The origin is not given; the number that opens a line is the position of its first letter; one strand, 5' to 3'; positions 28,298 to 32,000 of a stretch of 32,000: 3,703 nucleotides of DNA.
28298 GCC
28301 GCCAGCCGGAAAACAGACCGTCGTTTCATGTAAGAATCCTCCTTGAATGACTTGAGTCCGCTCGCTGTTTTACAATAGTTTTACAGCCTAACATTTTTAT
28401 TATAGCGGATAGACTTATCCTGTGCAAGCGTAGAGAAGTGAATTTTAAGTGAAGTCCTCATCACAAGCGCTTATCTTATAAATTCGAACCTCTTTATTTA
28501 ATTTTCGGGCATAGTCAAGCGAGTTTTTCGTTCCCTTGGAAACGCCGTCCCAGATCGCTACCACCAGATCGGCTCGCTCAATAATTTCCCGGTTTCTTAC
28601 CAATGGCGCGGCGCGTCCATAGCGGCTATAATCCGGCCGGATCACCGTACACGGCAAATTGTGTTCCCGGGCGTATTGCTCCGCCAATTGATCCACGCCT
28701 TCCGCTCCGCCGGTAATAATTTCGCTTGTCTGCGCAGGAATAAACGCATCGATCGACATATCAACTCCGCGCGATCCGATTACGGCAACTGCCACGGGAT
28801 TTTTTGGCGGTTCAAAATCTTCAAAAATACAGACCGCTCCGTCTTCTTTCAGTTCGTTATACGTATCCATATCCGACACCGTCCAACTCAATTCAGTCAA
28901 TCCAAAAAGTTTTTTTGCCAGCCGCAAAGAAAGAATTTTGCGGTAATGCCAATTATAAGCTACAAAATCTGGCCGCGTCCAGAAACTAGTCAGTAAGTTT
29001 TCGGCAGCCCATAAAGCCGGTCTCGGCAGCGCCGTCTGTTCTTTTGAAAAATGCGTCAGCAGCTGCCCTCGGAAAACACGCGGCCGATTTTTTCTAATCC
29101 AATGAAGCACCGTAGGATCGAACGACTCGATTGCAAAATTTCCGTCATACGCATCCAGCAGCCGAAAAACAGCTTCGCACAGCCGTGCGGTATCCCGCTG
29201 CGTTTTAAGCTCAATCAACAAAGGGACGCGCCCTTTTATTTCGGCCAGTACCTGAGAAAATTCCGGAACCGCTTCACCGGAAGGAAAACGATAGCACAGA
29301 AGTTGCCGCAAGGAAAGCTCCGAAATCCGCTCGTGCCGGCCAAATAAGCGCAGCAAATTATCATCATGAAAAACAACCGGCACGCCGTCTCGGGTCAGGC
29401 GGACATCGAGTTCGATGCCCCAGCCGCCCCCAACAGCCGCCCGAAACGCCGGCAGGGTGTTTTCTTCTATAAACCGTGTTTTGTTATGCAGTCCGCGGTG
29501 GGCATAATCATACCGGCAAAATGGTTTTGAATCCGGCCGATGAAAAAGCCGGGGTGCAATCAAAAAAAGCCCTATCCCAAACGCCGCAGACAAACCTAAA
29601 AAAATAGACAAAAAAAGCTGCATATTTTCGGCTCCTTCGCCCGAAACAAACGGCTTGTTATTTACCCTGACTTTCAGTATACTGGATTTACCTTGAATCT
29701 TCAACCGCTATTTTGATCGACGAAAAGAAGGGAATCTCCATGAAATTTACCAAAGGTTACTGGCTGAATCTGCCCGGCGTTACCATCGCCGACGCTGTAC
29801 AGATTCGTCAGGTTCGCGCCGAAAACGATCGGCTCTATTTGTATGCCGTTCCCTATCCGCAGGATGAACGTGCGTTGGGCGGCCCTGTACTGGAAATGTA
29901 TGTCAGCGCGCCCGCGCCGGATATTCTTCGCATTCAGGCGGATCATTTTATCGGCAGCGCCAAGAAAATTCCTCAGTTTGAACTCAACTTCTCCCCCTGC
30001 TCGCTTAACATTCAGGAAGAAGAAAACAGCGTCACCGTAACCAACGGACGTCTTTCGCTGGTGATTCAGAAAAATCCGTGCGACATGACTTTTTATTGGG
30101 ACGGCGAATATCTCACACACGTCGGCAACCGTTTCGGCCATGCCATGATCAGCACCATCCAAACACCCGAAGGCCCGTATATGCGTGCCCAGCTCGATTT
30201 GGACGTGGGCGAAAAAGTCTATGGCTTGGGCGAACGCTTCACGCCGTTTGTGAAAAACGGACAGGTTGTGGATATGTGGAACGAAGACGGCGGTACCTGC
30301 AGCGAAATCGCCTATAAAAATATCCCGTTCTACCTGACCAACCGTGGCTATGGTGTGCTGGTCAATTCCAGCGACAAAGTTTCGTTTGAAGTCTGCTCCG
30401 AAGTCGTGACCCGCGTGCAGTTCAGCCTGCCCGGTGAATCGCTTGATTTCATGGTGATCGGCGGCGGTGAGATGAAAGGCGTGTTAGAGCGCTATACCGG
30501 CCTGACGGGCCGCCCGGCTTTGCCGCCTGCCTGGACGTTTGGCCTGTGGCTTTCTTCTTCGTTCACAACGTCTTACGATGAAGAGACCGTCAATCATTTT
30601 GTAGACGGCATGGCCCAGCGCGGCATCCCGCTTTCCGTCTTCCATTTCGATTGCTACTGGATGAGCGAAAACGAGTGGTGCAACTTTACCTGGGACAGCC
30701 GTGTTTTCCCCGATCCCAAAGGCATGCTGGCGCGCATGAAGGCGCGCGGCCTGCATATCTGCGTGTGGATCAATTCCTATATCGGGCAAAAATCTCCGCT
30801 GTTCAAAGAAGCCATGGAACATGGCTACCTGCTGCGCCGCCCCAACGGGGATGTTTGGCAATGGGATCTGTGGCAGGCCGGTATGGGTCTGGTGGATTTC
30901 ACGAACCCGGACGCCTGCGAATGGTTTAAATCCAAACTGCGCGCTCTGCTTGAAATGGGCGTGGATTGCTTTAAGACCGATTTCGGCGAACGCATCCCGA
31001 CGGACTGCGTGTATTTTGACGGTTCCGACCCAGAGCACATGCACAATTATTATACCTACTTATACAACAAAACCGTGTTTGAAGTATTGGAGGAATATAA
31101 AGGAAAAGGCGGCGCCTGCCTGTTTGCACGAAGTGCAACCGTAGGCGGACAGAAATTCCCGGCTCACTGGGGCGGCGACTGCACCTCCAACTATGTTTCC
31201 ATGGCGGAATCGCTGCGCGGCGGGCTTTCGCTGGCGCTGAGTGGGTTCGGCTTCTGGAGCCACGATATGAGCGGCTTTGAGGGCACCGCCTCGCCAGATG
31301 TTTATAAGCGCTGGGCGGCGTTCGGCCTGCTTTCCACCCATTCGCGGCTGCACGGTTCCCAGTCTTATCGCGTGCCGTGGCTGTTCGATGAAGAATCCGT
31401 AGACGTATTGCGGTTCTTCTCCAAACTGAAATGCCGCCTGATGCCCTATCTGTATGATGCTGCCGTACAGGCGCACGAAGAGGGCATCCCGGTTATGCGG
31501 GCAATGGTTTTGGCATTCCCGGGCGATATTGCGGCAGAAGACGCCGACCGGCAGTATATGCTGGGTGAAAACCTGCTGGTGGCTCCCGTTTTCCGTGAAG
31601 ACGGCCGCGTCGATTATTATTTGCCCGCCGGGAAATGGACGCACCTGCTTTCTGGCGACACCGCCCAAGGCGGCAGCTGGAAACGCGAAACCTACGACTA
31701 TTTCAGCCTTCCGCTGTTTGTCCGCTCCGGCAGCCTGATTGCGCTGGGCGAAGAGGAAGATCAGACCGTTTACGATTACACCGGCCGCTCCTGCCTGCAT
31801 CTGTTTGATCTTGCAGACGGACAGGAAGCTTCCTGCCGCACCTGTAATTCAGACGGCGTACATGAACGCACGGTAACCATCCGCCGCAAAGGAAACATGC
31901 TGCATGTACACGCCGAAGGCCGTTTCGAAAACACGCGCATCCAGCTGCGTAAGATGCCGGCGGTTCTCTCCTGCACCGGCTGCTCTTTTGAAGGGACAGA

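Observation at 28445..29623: Single ORF fusing a membrane-anchored GDPD phosphodiesterase to a SLOG (DUF2493/YpsA-like) nucleotide-ligand module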

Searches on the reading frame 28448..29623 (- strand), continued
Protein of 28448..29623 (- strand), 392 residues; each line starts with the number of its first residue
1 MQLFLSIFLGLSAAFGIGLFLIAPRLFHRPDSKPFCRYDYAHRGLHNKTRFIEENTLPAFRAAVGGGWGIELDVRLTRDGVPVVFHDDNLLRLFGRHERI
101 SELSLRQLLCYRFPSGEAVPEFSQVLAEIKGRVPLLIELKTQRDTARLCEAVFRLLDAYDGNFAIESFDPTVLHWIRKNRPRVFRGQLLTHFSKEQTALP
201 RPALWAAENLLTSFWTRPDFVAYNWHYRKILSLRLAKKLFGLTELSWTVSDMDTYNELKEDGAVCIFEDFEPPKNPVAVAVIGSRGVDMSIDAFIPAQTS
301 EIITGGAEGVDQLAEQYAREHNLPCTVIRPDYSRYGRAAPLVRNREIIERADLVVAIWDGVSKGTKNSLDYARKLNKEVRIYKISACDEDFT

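Call 48: find_encoding_contigs(protein=P0399, flank=4000, max_places=2)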
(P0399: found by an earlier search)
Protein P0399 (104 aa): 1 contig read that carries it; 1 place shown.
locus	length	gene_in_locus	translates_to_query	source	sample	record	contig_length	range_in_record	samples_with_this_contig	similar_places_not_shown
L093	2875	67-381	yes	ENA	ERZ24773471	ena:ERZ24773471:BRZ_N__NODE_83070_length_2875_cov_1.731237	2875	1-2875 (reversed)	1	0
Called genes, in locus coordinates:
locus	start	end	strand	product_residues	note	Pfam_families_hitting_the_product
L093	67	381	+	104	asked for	PF10686:YAcAr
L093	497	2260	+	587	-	-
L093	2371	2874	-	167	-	?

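Call 49: find_encoding_contigs(protein=P0398, flank=4000, max_places=2)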
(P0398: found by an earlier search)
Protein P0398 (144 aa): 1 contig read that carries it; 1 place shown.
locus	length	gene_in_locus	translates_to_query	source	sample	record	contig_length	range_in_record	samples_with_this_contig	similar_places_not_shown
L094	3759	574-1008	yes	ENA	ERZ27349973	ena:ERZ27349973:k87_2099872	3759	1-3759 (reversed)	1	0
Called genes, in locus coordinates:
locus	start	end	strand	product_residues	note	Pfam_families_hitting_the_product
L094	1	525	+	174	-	?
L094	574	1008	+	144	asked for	PF10686:YAcAr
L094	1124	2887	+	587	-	-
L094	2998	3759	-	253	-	?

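Call 51: predict_structure(alignment_id=A4)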
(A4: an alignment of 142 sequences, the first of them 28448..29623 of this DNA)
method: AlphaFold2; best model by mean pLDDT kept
length: 392 residues; sequences in the alignment: 142
mean_pLDDT: 83.6   pTM: 0.61
mean pLDDT of the five models: 83.6, 83.6, 82.8, 82.7, 82.5
residues with pLDDT >= 90: 257; 70-90: 43; 50-70: 33; < 50: 59
segments of 3 or more residues with pLDDT < 50: 212-231, 241-272, 388-392
pLDDT, mean of each block of 10 residues (from residue 1): 96 91 83 89 92 96 96 98 97 94 97 94 98 97 94 98 95 94 84 61 61 46 40 51 34 44 36 78 94 93 97 96 96 97 98 97 96 98 72 37
secondary structure, 60 per line:
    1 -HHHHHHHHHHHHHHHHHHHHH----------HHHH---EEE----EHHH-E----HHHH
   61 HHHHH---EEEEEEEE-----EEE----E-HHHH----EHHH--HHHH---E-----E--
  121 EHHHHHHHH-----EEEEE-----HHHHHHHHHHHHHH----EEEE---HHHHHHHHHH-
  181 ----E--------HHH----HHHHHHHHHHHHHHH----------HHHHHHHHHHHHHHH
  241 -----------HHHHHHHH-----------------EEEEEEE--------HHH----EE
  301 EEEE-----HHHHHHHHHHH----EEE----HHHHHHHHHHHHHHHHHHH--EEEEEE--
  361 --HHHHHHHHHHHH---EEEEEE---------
elements in order: H2-22 H33-36 E40-42 H57-65 E69-76 E82-84 H91-94 H105-108 H122-129 E135-139 H145-158 E163-166 H170-179 H201-215 H226-240 H252-259 E277-283 E299-304 H310-320 E325-327 H332-350 E353-358 H363-374 E378-383

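Call 56: search_protein_families(library=padloc, proteins=[window:28448-29623:-], max_evalue=1)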
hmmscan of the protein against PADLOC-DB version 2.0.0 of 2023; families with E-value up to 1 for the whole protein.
window:28448-29623:- (392 aa): 2 families
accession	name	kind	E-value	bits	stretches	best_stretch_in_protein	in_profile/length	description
PDLC03927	PsyrA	-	0.0065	13.6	1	279-329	134-191/398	-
PDLC03961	ShosA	-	0.055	10.7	1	274-323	113-169/303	-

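Call 58: fold_search(model_id=the predicted structure, library=pdb)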
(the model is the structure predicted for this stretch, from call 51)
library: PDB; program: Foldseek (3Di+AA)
matches with E <= 10: 1329; with E <= 0.001: 56
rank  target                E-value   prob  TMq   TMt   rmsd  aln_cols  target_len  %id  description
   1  2pz0_B                3.9e-12  1.00  0.38  0.59   8.6       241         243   24  Crystal structure of Glycerophosphodiester Phosphodiesterase (GDPD) from T. tengcongensis (released 2008-04-01)
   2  2pz0_A                1.2e-11  1.00  0.38  0.59   8.5       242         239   24  Crystal structure of Glycerophosphodiester Phosphodiesterase (GDPD) from T. tengcongensis (released 2008-04-01)
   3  3qvq_A                2.0e-11  1.00  0.41  0.62   8.2       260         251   22  The structure of an Oleispira antarctica phosphodiesterase OLEI02445 in complex with the product sn-glycerol-3-phospha (released 2011-04-13)
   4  3qvq_C                6.3e-11  1.00  0.39  0.59   8.3       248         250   23  The structure of an Oleispira antarctica phosphodiesterase OLEI02445 in complex with the product sn-glycerol-3-phospha (released 2011-04-13)
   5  3qvq_D                8.0e-11  1.00  0.38  0.58   8.4       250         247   23  The structure of an Oleispira antarctica phosphodiesterase OLEI02445 in complex with the product sn-glycerol-3-phospha (released 2011-04-13)
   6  3qvq_B                8.0e-11  1.00  0.40  0.61   8.3       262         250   22  The structure of an Oleispira antarctica phosphodiesterase OLEI02445 in complex with the product sn-glycerol-3-phospha (released 2011-04-13)
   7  4oec_A                5.1e-10  1.00  0.34  0.52  14.1       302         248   21  Crystal structure of glycerophosphodiester phosphodiesterase from Thermococcus kodakarensis KOD1 (released 2015-01-14)
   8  3no3                  5.4e-10  1.00  0.39  0.61   8.2       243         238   23  Crystal structure of a glycerophosphodiester phosphodiesterase (BDI_0402) from Parabacteroides distasonis ATCC 8503 at 1 (released 2010-07-28)
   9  9eul                  6.0e-10  1.00  0.39  0.40   8.1       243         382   21  Cryo-EM structure of Staphylococcus aureus bacteriophage phi812 central spike protein - knob and petal domains (released 2025-04-09)
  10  3l12_A                6.4e-10  1.00  0.39  0.50   9.1       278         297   20  Crystal structure of Putative glycerophosphoryl diester phosphodiesterase (YP_165505.1) from Silicibacter pomeroyi DSS (released 2009-12-29)
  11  9f5m_AAA              7.2e-10  1.00  0.39  0.62   8.1       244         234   22  Structure of the C-terminal domain of bacteriophage K gp155, native (released 2025-04-09)
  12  3l12_B                9.7e-10  1.00  0.38  0.49  10.9       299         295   20  Crystal structure of Putative glycerophosphoryl diester phosphodiesterase (YP_165505.1) from Silicibacter pomeroyi DSS (released 2009-12-29)
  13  2o55                  1.3e-09  1.00  0.40  0.59   8.4       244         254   20  Crystal Structure of a putative glycerophosphodiester phosphodiesterase from Galdieria sulphuraria (released 2006-12-19)
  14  7e2a                  1.6e-09  1.00  0.36  0.53  13.2       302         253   17  GDPD mutant from Pyrococcus furiosus DSM 3638 (released 2022-02-09)
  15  7e0v_C                2.7e-09  1.00  0.36  0.53  13.2       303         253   17  GDPD from Pyrococcus furiosus DSM 3638 (released 2022-02-09)
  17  5t9c                  4.0e-09  1.00  0.39  0.55   8.0       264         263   20  Crystal structure of B. subtilis 168 GlpQ in complex with glycerol-3-phosphate (1 hour soak) (released 2016-11-02)
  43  8ghi                  8.9e-08  1.00  0.38  0.52   9.3       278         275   19  Crystal structure of Staphylococcus aureus Lysophosphatidylglycerol phospholipase D (released 2023-11-01)
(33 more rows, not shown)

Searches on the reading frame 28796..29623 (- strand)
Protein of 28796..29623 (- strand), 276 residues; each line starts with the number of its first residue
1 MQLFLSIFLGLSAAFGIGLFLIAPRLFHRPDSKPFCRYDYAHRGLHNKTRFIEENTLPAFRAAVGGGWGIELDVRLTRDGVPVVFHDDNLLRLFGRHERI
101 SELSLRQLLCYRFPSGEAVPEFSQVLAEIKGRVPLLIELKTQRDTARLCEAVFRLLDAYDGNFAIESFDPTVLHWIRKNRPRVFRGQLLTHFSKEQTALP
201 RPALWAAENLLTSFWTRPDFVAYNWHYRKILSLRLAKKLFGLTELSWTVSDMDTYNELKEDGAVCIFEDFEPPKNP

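Call 19: find_related_loci(query=A3, collection=genome_contigs, flank=6000)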
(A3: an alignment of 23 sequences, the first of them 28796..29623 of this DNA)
Query A3 (276 aa) in genome_contigs; peptide patterns used: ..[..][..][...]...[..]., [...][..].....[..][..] (x = any residue, [..] = any of these).
600 stretches matched a pattern (row limit reached: there are more); 569 encode a relative of the query (tblastn E <= 1e-3); the best 80 are kept; 80 distinct loci.
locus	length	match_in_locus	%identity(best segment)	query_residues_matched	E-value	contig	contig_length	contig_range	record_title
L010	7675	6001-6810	43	7-274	6e-71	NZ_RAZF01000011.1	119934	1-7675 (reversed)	Acutalibacter sp. 1XD8-33 Scaffold10_1, whole genome shotgun sequence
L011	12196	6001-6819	43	1-272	1e-69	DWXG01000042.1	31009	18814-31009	MAG TPA_asm: Candidatus Acutalibacter pullicola isolate CHK185-1770 CHK185__C99800_L31009_SAMEA5754829, whole genome sho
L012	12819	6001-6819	42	1-272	2e-68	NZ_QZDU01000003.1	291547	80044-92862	Acutalibacter sp. 1XD8-36 Scaffold3_1, whole genome shotgun sequence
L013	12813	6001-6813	44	1-272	4e-68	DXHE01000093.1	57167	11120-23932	MAG TPA_asm: Candidatus Acutalibacter stercoravium isolate ChiBcolR1-495 ChiBcolR1__C142366_L57167_SAMN08009782, whole g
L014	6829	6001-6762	44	19-272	4e-68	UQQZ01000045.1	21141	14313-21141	uncultured Ruminococcaceae bacterium isolate UMGS553 genome assembly, contig: NODE_654_length_21141_cov_3.077397, whole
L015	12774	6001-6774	44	19-275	3e-67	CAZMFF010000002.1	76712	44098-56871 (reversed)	MAG TPA_asm: uncultured Acutalibacter sp. isolate SRP287540_co2_310 genome assembly, contig: NODE_194_length_76712_cov_2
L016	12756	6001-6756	45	19-272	3e-67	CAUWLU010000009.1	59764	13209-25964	MAG: uncultured Acutalibacter sp. isolate SRS10476986__bin143 genome assembly, contig: SRS10476986_NODE_416_length_59764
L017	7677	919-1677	46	22-272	4e-67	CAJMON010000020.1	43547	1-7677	TPA_asm: uncultured bacterium isolate ERR1430502-bin.37 genome assembly, contig: NODE_754_length_43547_cov_10.672859, wh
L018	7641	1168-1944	44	19-275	3e-67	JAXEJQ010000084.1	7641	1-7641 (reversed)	MAG: Candidatus Limivivens sp. isolate SUG2737 k141_320856, whole genome shotgun sequence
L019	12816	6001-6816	42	1-272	1e-66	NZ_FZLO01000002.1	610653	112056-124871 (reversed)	Scatolibacter rhodanostii strain Marseille-P3890, whole genome shotgun sequence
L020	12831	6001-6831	40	4-274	7e-67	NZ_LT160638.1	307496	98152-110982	Neglectibacter timonensis strain SN17, whole genome shotgun sequence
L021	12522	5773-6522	44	24-272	8e-66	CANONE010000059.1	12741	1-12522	MAG TPA_asm: uncultured Clostridia bacterium isolate SRR13921777_bin.29_metawrap_v1.3_MAG genome assembly, contig: NODE.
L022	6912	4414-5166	44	22-272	3e-65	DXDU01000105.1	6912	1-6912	MAG TPA_asm: Candidatus Acutalibacter pullistercoris isolate 1282 ChiHcolR17__C183259_L6912_SAMN08010026, whole genome s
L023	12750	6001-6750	45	24-272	2e-65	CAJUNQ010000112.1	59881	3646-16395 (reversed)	MAG TPA_asm: uncultured Oscillospiraceae bacterium isolate MGBC162081 genome assembly, contig: MGBC162081.112, whole gen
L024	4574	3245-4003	42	22-275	2e-64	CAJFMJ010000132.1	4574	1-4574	uncultured Neglecta sp isolate Chicken_7_mag_124 genome assembly, contig: MAGpy_11413_7_idba_bin_124_fascaffold_19999, w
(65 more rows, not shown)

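Call 25: search_solved_structures(query=window:28796-29623:-, max_evalue=0.001)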
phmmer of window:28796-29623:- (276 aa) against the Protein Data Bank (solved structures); distinct sequences matched with E-value up to 0.001: 14.
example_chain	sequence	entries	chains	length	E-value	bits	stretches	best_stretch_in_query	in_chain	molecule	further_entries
4oec_A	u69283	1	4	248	6.1e-13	52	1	52-190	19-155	Glycerophosphoryl diester phosphodiesterase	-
1o1z_A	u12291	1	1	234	1.1e-10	44.6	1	42-141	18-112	glycerophosphodiester phosphodiesterase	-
7e0v_A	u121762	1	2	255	1.5e-09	40.9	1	42-209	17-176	Glycerophosphodiester phosphodiesterase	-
7e2a_A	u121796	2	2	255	2e-08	37.2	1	42-209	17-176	Glycerophosphodiester phosphodiesterase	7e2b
3no3_A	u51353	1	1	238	3.4e-08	36.5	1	41-145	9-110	glycerophosphodiester phosphodiesterase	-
2pz0_A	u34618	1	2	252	9.8e-07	31.7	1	41-137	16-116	Glycerophosphoryl diester phosphodiesterase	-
1v8e_A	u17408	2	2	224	2.1e-05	27.3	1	42-190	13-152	putative glycerophosphoryl diester phosphodiesterase | Glycerophosphoryl Diester Phosphodiesterase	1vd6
1zcc_A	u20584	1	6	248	3.1e-05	26.8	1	42-156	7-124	glycerophosphodiester phosphodiesterase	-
3qvq_A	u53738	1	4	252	3.5e-05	26.6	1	40-95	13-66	Phosphodiesterase Olei02445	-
9f49_AAA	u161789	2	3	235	7e-05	25.6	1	44-145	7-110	GP-PDE domain-containing protein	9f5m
3mz2_A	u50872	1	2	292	0.00045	22.9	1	42-140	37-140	Glycerophosphoryl diester phosphodiesterase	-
9eul_A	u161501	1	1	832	0.0005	22.8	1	43-145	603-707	GP-PDE domain-containing protein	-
9euf_B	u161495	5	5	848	0.00051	22.8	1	43-145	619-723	GP-PDE domain-containing protein | ORF58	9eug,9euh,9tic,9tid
2otd_A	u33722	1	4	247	0.00078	22.2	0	41-192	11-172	Glycerophosphodiester phosphodiesterase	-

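Call 57: search_protein_families(library=phrogs, proteins=[window:28796-29623:-], max_evalue=0.01)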
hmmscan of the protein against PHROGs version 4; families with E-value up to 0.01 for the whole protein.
window:28796-29623:- (276 aa): 3 families
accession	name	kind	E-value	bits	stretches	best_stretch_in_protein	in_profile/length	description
phrog_16641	-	tail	1.8e-12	46.7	1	40-152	855-974/1296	tail fiber protein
phrog_19279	-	other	1.2e-07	31.4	1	41-123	447-525/794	phosphodiesterase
phrog_13515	-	other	0.004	16.2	1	40-90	379-427/878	phosphodiesterase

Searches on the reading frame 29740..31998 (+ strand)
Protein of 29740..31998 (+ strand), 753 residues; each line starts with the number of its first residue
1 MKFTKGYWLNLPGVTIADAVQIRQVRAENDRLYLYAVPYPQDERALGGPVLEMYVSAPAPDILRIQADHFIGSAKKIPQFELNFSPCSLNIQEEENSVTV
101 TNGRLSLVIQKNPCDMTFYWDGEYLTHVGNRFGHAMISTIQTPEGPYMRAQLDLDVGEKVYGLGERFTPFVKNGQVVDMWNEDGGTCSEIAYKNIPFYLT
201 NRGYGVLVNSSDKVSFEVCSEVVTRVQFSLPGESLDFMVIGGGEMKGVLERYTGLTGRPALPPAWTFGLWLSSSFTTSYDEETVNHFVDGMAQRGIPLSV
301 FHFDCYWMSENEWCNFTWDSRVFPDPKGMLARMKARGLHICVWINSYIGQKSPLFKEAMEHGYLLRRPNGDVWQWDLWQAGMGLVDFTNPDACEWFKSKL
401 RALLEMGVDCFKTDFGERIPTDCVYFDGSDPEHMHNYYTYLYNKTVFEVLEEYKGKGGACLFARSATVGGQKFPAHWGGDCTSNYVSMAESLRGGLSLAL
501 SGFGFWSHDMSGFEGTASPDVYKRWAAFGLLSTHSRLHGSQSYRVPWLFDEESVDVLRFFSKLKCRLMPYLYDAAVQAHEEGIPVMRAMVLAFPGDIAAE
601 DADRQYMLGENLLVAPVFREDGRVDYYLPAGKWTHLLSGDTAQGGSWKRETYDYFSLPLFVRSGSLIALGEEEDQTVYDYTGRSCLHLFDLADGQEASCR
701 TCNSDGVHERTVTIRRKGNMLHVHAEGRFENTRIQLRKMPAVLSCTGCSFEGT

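Call 40: search_protein_families(library=pfam, proteins=[window:29740-31998:+], max_evalue=0.001)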
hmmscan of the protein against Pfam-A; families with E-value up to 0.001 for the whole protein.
window:29740-31998:+ (753 aa): 3 families
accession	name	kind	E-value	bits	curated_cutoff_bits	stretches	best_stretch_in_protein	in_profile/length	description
PF01055.32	Glyco_hydro_31_2nd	-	3.6e-94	316.2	23.5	1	259-573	1-327/328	Glycosyl hydrolases family 31 TIM-barrel domain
PF13802.12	Gal_mutarotas_2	-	3.8e-31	109.2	27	1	53-217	2-184/184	Glycosyl hydrolase 31 N-terminal galactose mutarotase-like domain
PF21365.3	Glyco_hydro_31_3rd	-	4.2e-22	78.9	24.4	1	582-667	1-87/87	Glycosyl hydrolase family 31 C-terminal domain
